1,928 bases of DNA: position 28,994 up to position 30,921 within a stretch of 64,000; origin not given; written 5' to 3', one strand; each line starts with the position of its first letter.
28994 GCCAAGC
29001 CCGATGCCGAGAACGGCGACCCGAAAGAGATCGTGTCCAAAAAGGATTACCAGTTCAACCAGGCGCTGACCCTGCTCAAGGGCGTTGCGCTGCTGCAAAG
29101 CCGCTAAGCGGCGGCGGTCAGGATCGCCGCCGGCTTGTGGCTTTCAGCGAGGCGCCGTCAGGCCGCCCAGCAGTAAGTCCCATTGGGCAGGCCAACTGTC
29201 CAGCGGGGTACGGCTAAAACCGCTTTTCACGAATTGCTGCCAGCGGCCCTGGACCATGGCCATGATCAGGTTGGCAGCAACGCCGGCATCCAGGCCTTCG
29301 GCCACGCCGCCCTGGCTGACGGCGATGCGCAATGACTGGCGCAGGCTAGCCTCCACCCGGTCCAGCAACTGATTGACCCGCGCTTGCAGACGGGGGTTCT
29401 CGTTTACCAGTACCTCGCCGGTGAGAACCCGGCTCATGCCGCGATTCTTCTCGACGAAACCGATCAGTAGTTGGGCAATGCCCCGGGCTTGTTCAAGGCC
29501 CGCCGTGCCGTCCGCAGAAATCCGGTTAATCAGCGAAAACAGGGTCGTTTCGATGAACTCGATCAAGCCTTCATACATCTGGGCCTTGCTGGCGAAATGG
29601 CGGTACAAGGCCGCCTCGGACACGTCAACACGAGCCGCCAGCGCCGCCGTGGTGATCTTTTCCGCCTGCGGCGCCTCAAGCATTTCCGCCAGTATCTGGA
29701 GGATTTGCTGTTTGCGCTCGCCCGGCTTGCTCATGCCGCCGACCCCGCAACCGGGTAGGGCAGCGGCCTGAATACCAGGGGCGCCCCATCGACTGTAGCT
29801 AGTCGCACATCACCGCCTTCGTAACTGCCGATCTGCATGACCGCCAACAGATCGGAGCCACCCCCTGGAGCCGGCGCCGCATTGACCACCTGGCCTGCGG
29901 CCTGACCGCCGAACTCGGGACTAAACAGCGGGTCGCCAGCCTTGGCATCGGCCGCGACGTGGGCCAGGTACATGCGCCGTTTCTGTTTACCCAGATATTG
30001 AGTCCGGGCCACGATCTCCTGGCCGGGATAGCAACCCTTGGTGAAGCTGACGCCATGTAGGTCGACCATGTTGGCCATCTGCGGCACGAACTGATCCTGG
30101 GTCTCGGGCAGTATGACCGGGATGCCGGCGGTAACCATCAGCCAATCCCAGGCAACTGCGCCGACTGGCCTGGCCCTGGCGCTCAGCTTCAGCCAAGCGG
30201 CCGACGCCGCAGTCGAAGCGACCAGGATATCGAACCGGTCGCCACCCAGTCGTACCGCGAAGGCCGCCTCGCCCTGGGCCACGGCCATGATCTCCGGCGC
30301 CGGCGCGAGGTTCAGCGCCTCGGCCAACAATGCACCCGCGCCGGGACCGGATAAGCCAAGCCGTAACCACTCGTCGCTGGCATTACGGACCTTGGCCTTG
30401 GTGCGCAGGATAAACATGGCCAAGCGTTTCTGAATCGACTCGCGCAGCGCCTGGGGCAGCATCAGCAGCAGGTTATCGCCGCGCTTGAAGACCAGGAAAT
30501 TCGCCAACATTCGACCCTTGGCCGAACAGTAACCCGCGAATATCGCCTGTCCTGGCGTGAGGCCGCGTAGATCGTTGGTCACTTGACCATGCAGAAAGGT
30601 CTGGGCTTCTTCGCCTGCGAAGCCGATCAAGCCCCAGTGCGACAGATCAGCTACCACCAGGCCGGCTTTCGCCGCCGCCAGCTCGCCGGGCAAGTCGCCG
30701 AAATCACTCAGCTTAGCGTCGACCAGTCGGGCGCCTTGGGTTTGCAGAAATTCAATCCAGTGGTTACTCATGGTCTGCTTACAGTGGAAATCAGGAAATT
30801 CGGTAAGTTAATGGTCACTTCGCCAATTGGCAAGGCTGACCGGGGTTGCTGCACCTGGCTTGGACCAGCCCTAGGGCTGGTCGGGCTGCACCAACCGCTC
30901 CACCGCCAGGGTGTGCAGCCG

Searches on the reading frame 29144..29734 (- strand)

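Call 60: search_protein_families(library=ncbifam, proteins=[window:29144-29734:-], max_evalue=1e-10)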
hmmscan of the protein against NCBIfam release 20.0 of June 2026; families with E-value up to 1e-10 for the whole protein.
window:29144-29734:- (196 aa): 1 family
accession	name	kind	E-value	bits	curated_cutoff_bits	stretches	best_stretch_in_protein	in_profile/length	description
NF007015.0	PRK09480.1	equivalog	1.2e-82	276.3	120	1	2-189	6-193/197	nucleoid occlusion factor SlmA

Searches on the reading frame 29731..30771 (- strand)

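Call 60: search_protein_families(library=ncbifam, proteins=[window:29731-30771:-], max_evalue=1e-10)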
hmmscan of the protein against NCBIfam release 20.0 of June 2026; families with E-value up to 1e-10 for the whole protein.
window:29731-30771:- (346 aa): 5 families
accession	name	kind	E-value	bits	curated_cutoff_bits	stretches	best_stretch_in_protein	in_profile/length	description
NF007110.0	PRK09559.1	equivalog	4.9e-43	147.3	219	1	32-273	13-254/327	tRNA-modifying protein YgfZ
TIGR03317.2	CAF17_like_YgfZ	equivalog_domain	8.2e-30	103.5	49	1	208-312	1-109/113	CAF17-like 4Fe-4S cluster assembly/insertion protein YgfZ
NF001567.0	PRK00389.1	subfamily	8.4e-18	64.4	300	1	31-270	38-285/359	glycine cleavage system aminomethyltransferase GcvT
TIGR00528.1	gcvT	equivalog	1.4e-16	60.4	235.85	1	35-301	42-318/362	glycine cleavage system aminomethyltransferase GcvT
NF010093.0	PRK13579.1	equivalog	8.1e-14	51.2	459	1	35-296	51-317/371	glycine cleavage system aminomethyltransferase GcvT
